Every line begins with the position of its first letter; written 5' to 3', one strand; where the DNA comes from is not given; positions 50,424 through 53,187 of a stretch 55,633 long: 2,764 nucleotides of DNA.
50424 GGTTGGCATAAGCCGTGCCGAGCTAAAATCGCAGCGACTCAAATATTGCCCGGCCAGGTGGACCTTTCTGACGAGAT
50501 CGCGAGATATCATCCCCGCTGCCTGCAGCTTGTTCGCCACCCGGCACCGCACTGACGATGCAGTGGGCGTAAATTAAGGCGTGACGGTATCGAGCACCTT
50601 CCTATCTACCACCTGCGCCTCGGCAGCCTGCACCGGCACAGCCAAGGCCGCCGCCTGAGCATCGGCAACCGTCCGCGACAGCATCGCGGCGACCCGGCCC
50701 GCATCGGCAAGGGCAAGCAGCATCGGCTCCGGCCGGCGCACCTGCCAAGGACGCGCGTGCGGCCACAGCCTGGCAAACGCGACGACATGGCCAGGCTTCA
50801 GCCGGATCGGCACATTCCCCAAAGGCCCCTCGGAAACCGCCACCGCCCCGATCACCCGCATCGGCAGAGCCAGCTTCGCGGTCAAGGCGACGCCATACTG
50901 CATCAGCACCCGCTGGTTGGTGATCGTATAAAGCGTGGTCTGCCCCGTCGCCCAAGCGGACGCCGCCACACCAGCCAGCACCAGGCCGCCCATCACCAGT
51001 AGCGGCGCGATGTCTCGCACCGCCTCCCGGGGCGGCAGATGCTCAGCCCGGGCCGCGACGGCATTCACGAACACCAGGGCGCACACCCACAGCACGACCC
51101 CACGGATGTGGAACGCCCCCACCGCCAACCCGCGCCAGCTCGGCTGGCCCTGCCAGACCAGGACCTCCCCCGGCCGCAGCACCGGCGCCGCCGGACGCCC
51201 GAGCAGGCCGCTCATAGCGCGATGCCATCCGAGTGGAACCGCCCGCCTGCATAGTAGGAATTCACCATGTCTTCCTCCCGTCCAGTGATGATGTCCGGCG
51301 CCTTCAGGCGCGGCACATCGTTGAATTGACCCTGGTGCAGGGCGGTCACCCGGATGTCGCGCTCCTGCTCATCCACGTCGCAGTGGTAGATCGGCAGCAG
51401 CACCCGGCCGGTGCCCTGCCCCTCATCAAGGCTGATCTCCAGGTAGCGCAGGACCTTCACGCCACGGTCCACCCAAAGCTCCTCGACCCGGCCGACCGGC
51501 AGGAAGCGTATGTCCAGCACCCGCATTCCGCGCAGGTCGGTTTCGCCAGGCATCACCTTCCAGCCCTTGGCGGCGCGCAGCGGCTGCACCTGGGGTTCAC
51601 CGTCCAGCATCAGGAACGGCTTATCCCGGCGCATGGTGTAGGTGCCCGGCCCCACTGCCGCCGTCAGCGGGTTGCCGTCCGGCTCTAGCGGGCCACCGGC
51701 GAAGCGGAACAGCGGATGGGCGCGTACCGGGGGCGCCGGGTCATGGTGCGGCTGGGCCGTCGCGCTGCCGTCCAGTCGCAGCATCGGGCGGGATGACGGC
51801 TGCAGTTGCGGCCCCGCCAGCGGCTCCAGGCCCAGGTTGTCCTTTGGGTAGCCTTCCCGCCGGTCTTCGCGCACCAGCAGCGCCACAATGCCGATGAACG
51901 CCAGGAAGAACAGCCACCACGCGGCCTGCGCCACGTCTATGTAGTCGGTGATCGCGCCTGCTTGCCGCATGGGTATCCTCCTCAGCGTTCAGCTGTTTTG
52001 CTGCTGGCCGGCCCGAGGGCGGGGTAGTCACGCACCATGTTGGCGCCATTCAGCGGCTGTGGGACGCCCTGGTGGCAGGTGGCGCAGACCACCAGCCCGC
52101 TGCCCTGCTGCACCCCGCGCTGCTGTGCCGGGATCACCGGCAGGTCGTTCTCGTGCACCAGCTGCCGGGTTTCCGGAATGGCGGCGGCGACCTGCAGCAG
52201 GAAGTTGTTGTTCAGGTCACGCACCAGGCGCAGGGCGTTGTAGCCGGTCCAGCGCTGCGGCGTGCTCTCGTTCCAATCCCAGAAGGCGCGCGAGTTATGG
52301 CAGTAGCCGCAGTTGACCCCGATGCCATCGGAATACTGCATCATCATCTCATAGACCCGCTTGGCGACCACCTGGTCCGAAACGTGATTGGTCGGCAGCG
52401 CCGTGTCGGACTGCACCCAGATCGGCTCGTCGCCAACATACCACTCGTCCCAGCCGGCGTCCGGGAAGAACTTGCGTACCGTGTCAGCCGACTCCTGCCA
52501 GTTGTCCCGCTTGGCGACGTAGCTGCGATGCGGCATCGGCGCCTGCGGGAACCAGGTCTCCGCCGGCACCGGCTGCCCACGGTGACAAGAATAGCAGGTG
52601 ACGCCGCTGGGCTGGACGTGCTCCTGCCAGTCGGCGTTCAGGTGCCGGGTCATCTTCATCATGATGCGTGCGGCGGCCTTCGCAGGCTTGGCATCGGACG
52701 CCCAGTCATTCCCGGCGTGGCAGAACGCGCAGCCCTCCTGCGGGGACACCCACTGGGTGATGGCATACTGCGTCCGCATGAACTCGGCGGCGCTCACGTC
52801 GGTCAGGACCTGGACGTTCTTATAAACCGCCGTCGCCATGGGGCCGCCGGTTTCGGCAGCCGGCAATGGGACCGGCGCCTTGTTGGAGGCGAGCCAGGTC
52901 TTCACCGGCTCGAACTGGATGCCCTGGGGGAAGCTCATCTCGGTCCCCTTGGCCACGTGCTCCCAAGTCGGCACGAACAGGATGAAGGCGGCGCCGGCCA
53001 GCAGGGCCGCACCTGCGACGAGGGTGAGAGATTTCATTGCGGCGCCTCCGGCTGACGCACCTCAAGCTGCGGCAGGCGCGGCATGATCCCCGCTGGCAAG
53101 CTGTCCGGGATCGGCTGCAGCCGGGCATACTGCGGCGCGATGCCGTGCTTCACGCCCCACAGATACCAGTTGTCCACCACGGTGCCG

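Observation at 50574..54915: Stand-alone reaction-centre operon pufL-pufM-pufC-puhA-puhB with no pufBA, bch or crt genes nearby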

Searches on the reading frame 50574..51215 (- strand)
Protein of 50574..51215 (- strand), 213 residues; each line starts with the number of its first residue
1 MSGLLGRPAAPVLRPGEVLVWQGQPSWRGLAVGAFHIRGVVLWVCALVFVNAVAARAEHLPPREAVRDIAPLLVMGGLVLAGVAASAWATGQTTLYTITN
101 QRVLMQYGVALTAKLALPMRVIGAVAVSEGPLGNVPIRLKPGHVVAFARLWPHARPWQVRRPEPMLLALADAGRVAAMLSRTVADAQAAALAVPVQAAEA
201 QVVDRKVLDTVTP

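Call 3: search_protein_families(library=pfam, proteins=[window:50574-51215:-])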
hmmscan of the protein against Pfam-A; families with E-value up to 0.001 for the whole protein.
window:50574-51215:- (213 aa): 1 family
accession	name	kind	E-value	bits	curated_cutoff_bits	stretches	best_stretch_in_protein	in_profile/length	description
PF03703.20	bPH_2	-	1.5e-05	25.5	22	1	93-133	3-43/78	Bacterial PH domain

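Call 4: search_protein_families(library=ncbifam, proteins=[window:50574-51215:-])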
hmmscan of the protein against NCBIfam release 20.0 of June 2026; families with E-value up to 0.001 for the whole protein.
window:50574-51215:- (213 aa): 1 family
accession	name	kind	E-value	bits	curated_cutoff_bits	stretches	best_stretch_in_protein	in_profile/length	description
NF040894.1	puhB_PGC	equivalog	4e-41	140.8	110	1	14-171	17-176/176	photosynthetic complex putative assembly protein PuhB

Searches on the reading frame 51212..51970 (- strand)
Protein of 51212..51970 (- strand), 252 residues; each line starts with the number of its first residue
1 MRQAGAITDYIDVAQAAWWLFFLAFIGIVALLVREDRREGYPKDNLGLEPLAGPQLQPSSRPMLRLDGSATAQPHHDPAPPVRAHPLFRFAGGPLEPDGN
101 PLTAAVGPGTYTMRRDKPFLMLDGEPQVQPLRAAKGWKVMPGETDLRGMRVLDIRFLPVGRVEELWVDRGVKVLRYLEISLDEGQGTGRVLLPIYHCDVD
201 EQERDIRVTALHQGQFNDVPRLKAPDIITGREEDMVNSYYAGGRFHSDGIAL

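Call 3: search_protein_families(library=pfam, proteins=[window:51212-51970:-])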
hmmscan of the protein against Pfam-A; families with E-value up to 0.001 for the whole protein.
window:51212-51970:- (252 aa): 2 families
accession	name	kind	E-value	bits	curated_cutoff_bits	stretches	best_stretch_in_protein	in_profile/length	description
PF03967.18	PRCH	-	8.3e-28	97.6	27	1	6-132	2-133/134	Photosynthetic reaction centre, H-chain N-terminal region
PF05239.21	PRC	-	3.3e-06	27.4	21.2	1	144-210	7-73/78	PRC-barrel domain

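Call 4: search_protein_families(library=ncbifam, proteins=[window:51212-51970:-])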
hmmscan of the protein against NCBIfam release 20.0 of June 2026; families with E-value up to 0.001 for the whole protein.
window:51212-51970:- (252 aa): 1 family
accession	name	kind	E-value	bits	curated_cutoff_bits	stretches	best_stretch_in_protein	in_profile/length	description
TIGR01150.2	puhA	equivalog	5.3e-65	219.5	200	1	5-247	2-253/262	photosynthetic reaction center subunit H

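Call 16: find_related_loci(query=window:51212-51970:-, collection=genome_contigs, flank=10000)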
Query window:51212-51970:- (252 aa) in genome_contigs; peptide patterns used: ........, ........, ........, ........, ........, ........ (x = any residue, [..] = any of these).
234 stretches matched a pattern; 10 encode a relative of the query (tblastn E <= 1e-3); 10 distinct loci.
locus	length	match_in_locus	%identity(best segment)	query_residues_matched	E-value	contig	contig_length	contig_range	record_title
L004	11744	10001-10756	90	1-252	7e-154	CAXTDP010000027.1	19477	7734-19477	MAG TPA_asm: uncultured Acetobacteraceae bacterium isolate public_ERR4179390_metawrap_bin.16 genome assembly, contig: pu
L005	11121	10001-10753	90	1-251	4e-153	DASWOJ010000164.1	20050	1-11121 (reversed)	MAG TPA_asm: Acetobacteraceae bacterium isolate SMAG_U3437 k141_1809445, whole genome shotgun sequence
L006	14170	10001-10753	86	3-251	1e-142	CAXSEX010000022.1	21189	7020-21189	MAG: uncultured Acetobacteraceae bacterium isolate private_X16_metawrap_bin.9 genome assembly, contig: private_X16_metaw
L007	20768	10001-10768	86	3-252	2e-141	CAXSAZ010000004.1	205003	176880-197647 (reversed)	MAG: uncultured Acetobacteraceae bacterium isolate private_VT34_metawrap_bin.3 genome assembly, contig: private_VT34_met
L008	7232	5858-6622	85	3-251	3e-140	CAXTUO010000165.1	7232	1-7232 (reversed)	MAG TPA_asm: uncultured Acetobacteraceae bacterium isolate public_SRR12240179_metawrap_bin.2 genome assembly, contig: pu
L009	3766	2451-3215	84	3-251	3e-140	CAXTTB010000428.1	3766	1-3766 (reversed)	MAG TPA_asm: uncultured Acetobacteraceae bacterium isolate public_SRR14722049_metawrap_bin.4 genome assembly, contig: pu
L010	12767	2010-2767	76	3-250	1e-113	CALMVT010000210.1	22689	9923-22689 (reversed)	MAG TPA_asm: uncultured Acetobacteraceae bacterium isolate SRR12240182_bin.11_CONCOCT_v1.1_MAG genome assembly, contig:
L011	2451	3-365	92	131-251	2e-72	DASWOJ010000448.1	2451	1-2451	MAG TPA_asm: Acetobacteraceae bacterium isolate SMAG_U3437 k141_1949513, whole genome shotgun sequence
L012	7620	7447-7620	83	3-60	8e-26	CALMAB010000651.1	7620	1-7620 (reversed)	MAG TPA_asm: uncultured Acetobacteraceae bacterium isolate SRR13685132_bin.25_CONCOCT_v1.1_MAG genome assembly, contig:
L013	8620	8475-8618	81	3-50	2e-19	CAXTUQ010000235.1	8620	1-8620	MAG TPA_asm: uncultured Acetobacteraceae bacterium isolate public_SRR14721980_metawrap_bin.2 genome assembly, contig: pu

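Call 42: search_solved_structures(query=window:51212-51970:-, max_evalue=1e-10, show_alignments=1)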
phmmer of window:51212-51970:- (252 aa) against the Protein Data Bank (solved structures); distinct sequences matched with E-value up to 1e-10: 48.
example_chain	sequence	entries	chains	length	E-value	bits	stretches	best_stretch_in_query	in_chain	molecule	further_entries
7c9r_H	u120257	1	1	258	5.1e-44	154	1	4-246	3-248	Photosynthetic reaction center, subunit H, bacterial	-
7oy8_H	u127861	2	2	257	6.6e-44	153.6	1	4-249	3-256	Photosynthetic reaction center, H-chain | Photoreaction center protein H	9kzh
7eqd_H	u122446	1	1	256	8.1e-44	153.3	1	5-249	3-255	Photoreaction center protein H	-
9k3q_H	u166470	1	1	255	1.4e-43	152.6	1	5-248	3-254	Photoreaction center protein H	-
3g7f_H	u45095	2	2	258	1.6e-42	149.1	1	5-246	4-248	Photosynthetic reaction center H subunit | Photosynthetic reaction center H-subunit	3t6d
1dxr_H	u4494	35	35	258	2.1e-42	148.7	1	5-246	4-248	PHOTOSYNTHETIC REACTION CENTER H SUBUNIT | PHOTOSYNTHETIC REACTION CENTER | Reaction center protein H chain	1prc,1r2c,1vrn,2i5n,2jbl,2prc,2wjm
5o64_H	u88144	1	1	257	2.5e-42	148.5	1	5-246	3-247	Reaction center protein H chain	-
8wdu_H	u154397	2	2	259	2.6e-42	148.4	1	4-247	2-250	Photosynthetic reaction center H subunit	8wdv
3wmm_H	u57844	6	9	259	7.4e-42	146.9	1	5-247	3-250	Photosynthetic reaction center H subunit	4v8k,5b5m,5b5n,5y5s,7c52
1eys_H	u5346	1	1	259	8.2e-42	146.8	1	6-247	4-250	PHOTOSYNTHETIC REACTION CENTER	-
7vrj_H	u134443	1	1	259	8.1e-41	143.5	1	4-247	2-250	Photosynthetic reaction center H subunit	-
8zk2_H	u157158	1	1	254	6.2e-40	140.6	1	5-247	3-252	Photosynthetic reaction center H subunit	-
9s39_H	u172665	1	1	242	1.2e-39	139.7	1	10-246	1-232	Reaction center protein H chain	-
9j2f_H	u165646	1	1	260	1.9e-38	135.7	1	5-246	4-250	Photosynthetic reaction center subunit H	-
9wqv_H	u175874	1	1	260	5.9e-37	130.8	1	9-248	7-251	photosynthetic reaction center subunit H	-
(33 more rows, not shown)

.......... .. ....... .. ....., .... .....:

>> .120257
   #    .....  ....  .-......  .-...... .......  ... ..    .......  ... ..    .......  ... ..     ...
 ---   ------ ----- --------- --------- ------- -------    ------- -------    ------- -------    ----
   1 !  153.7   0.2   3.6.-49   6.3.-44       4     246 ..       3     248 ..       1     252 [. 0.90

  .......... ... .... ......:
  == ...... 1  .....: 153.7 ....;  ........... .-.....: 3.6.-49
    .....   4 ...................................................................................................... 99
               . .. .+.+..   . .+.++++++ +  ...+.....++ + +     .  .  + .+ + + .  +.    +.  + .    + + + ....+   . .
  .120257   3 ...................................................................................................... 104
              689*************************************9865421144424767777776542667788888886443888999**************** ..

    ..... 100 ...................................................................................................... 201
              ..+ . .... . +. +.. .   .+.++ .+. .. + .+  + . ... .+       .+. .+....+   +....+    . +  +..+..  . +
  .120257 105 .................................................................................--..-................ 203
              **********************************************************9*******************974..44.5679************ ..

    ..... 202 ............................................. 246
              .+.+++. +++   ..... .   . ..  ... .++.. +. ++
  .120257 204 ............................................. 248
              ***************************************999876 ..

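Call 85: search_protein_families(library=pfam, proteins=[L004:45-1751:+, L004:1748-5017:+, L004:4780-6507:+, L005:384-2564:+, L005:2869-4284:-, L005:2815-4173:+, L005:4419-4982:+, L005:4930-6429:+], max_evalue=0.001)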
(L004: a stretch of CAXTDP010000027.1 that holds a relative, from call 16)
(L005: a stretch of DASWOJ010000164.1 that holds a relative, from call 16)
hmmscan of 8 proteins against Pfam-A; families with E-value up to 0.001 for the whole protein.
L004:45-1751:+ (568 aa): 1 family
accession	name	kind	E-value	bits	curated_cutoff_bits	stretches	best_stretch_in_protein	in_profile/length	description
PF00873.25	ACR_tran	-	8.9e-151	504.1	28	1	2-544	473-1020/1021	AcrB/AcrD/AcrF family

L004:1748-5017:+ (1089 aa): 3 families
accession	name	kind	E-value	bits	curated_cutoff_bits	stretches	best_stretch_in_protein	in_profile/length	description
PF00873.25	ACR_tran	-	0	1033.6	28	2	5-778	3-786/1021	AcrB/AcrD/AcrF family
PF03176.21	MMPL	-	2.6e-11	43.5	20.5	2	269-491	76-304/333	MMPL family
PF02355.23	SecD_SecF_C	-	4.4e-06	26.7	20.5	1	336-481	33-178/189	Protein export membrane protein SecD/SecF, C-terminal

L004:4780-6507:+ (575 aa): 1 family
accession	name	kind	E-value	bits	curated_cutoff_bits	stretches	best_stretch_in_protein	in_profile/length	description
PF02321.23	OEP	-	1.5e-39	136.2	22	2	375-553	9-187/187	Outer membrane efflux protein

L005:384-2564:+ (726 aa): 4 families
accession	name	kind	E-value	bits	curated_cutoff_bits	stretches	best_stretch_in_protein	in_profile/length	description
PF14742.11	GDE_N_bis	-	6.3e-58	196.2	22.1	1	27-223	1-192/194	N-terminal domain of (some) glycogen debranching enzymes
PF22422.2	MGH1-like_GH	-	3.7e-25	89.7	27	1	307-615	8-330/356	Mannosylglycerate hydrolase MGH1-like glycoside hydrolase domain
PF06202.20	GDE_C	-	4.6e-07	29.5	21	1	458-654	162-366/367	Amylo-alpha-1,6-glucosidase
PF17389.8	Bac_rhamnosid6H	-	0.0003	20.6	24.5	1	372-512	96-221/339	Bacterial alpha-L-rhamnosidase 6 hairpin glycosidase domain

L005:2869-4284:- (471 aa): 4 families
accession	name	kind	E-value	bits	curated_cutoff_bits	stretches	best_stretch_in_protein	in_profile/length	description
PF07690.21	MFS_1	-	1.2e-58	199.2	33.4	2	89-320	4-234/347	Major Facilitator Superfamily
PF00083.30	Sugar_tr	-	7.7e-19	68.3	22.3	2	325-469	44-193/452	Sugar (and other) transporter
PF12832.13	MFS_1_like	-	1.2e-13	51.4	25.2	1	100-450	18-372/373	MFS_1 like family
PF11700.14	ATG22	-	1.6e-06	27.6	24.1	1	124-261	324-473/482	Vacuole effluxer Atg22 like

L005:2815-4173:+ (452 aa): 0 families

L005:4419-4982:+ (187 aa): 0 families

L005:4930-6429:+ (499 aa): 2 families
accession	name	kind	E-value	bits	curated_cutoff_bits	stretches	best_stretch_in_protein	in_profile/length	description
PF00324.27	AA_permease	-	3.8e-117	392.3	24.6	1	38-471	2-452/470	Amino acid permease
PF13520.12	AA_permease_2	-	3.7e-33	115.5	27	1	39-453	7-416/427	Amino acid permease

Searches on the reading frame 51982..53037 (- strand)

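Call 3: search_protein_families(library=pfam, proteins=[window:51982-53037:-])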
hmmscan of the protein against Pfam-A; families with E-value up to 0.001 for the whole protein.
window:51982-53037:- (351 aa): 3 families
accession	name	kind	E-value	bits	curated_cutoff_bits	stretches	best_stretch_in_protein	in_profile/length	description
PF02276.23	CytoC_RC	-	1.5e-85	287.8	22.4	1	43-341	24-309/310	Photosynthetic reaction centre cytochrome C subunit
PF14522.11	Cytochrome_C7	-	1.1e-06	28.8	24.8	0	99-155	12-51/67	Cytochrome c7 and related cytochrome c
PF22113.1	Mtrc-MtrF_II-IV_dom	-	6.5e-06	26.2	30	1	88-154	69-129/176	Outer membrane cytochrome MtrC/MtrF-like, domains II/IV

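Call 4: search_protein_families(library=ncbifam, proteins=[window:51982-53037:-])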
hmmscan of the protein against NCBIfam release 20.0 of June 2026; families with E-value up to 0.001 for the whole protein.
window:51982-53037:- (351 aa): 3 families
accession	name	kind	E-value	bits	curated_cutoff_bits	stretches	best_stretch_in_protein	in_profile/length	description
NF040706.1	photo_cyt_PufC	equivalog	1.1e-90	304.3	150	1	43-341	24-311/312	photosynthetic reaction center cytochrome PufC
NF033196.2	c_type_nonphoto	exception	1.6e-25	89.1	70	2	73-158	1-97/98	c-type cytochrome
NF043009.1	Cyt554Puf2C_Caul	equivalog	7.2e-17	61.3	800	2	74-163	106-197/416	cytochrome c-554 Puf2C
